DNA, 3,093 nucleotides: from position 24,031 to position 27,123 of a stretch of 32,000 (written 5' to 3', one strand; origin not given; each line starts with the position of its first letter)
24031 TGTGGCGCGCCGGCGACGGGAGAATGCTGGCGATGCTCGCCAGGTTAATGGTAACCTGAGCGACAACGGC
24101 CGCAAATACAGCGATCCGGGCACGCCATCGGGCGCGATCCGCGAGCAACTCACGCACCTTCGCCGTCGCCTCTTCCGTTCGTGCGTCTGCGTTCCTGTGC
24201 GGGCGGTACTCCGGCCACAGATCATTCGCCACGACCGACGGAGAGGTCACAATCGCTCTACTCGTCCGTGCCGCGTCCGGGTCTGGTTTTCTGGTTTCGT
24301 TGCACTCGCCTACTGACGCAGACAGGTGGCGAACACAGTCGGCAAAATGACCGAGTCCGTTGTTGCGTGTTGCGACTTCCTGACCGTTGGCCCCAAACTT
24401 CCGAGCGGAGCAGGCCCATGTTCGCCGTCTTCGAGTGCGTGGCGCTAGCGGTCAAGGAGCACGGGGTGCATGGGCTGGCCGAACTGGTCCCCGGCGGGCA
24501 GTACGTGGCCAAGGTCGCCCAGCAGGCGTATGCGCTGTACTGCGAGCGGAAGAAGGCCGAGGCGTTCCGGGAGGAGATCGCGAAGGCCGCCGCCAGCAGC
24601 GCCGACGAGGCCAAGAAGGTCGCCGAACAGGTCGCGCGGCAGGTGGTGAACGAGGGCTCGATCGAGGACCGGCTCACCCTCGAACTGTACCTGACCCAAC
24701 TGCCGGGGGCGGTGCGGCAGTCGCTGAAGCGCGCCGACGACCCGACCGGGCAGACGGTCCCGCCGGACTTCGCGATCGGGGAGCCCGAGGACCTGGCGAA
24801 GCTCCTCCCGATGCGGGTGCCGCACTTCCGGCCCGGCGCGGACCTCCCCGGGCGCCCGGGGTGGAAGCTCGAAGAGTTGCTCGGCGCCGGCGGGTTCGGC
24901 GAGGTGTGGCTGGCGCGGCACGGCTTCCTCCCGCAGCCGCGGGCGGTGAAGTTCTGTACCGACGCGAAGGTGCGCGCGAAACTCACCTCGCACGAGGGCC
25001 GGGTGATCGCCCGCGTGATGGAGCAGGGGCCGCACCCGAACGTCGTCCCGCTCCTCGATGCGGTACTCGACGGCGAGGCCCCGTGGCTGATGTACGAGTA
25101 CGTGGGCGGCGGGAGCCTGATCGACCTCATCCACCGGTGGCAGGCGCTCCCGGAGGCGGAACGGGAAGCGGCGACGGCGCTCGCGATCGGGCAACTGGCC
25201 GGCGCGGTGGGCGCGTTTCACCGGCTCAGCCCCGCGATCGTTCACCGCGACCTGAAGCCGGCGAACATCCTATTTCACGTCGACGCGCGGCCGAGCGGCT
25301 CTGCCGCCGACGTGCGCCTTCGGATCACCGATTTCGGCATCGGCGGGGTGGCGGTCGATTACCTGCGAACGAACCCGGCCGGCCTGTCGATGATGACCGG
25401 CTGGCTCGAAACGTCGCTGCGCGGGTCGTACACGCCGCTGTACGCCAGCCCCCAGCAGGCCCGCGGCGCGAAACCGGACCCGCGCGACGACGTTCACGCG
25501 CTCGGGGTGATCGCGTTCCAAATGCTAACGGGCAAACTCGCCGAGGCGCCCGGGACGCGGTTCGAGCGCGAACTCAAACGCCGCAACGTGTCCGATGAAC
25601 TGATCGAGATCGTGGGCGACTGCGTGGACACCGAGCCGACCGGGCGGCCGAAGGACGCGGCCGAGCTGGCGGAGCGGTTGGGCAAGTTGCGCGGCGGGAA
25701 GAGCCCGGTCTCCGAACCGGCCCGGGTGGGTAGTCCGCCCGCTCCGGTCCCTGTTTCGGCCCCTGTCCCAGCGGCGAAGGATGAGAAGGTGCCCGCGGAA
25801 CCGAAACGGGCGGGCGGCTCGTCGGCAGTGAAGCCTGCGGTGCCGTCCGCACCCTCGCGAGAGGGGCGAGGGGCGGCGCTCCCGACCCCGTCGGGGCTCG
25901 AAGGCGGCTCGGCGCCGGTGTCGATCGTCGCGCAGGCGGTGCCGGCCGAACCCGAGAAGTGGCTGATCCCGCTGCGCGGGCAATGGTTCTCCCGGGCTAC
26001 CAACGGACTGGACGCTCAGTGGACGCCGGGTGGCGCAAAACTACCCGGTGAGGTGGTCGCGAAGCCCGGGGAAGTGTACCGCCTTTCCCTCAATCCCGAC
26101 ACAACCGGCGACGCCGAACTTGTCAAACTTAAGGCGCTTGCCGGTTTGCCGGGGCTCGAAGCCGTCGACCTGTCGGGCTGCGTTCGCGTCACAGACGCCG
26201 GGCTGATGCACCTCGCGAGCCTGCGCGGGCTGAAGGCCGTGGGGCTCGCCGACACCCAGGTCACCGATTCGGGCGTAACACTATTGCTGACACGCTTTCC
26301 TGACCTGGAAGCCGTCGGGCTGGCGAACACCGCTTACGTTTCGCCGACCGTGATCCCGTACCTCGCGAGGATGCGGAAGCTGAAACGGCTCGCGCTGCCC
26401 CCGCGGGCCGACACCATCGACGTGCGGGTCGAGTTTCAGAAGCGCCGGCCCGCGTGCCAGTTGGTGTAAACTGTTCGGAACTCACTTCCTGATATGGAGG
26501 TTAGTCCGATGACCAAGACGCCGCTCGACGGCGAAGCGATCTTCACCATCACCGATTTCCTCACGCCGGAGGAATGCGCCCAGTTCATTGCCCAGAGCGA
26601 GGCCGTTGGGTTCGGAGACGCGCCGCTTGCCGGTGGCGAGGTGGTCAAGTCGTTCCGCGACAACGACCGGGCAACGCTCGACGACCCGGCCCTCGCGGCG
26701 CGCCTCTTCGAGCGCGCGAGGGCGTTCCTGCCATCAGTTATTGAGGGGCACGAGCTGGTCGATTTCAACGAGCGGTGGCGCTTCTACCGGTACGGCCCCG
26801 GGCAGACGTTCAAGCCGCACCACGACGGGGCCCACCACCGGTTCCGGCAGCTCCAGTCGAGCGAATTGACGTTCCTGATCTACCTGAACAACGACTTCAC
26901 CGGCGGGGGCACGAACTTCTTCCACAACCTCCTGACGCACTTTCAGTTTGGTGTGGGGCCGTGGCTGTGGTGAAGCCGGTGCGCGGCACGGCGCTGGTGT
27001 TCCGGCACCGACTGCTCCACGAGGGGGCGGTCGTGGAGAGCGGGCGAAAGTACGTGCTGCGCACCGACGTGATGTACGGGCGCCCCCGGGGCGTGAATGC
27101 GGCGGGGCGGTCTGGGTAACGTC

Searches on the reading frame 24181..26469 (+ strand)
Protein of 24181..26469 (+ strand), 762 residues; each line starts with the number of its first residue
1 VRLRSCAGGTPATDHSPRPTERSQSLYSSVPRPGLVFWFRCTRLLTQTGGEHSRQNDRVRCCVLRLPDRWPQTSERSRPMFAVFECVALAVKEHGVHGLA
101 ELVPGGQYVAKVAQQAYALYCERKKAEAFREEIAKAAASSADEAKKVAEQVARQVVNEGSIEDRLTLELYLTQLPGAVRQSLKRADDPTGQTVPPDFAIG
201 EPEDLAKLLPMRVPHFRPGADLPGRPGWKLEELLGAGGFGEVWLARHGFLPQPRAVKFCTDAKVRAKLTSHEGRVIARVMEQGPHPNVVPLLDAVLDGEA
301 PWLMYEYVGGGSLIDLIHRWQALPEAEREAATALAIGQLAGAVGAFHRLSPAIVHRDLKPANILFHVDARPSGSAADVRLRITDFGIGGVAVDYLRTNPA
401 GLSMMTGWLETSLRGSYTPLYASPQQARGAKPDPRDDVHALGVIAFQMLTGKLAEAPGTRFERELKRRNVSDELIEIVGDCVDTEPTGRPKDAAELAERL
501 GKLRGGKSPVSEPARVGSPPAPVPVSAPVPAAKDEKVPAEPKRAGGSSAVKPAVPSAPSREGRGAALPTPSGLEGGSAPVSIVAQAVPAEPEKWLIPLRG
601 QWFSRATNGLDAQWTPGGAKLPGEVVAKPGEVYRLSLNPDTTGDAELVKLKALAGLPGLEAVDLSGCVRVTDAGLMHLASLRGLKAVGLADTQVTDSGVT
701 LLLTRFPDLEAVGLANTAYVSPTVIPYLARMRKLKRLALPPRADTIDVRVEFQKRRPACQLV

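Call 9: search_protein_families(library=pfam, proteins=[window:24181-26469:+], max_evalue=0.01)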
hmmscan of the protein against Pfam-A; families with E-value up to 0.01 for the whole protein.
window:24181-26469:+ (762 aa): 3 families
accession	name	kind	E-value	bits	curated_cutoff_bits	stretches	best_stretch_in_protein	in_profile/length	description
PF00069.31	Pkinase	-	1.4e-25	90.6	31.7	1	229-490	2-252/263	Protein kinase domain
PF07714.23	PK_Tyr_Ser-Thr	-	5.4e-13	49.3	23.1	1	229-450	2-199/258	Protein tyrosine and serine/threonine kinase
PF01636.29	APH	-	0.0037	17.5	23.2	0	326-369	150-185/239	Phosphotransferase enzyme family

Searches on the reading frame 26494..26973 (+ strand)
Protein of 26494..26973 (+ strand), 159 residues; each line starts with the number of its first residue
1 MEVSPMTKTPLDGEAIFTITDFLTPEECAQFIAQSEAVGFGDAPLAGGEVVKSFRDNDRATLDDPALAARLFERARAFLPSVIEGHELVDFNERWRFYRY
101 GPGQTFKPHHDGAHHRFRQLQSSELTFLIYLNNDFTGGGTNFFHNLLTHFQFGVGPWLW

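Call 87: search_protein_families(library=pfam, proteins=[window:26494-26973:+], max_evalue=0.001)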
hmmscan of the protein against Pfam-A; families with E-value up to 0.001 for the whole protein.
window:26494-26973:+ (159 aa): 1 family
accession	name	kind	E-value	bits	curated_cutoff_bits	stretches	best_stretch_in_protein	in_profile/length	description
PF13640.12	2OG-FeII_Oxy_3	-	5.5e-06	27.7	27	1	96-145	2-53/98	2OG-Fe(II) oxygenase superfamily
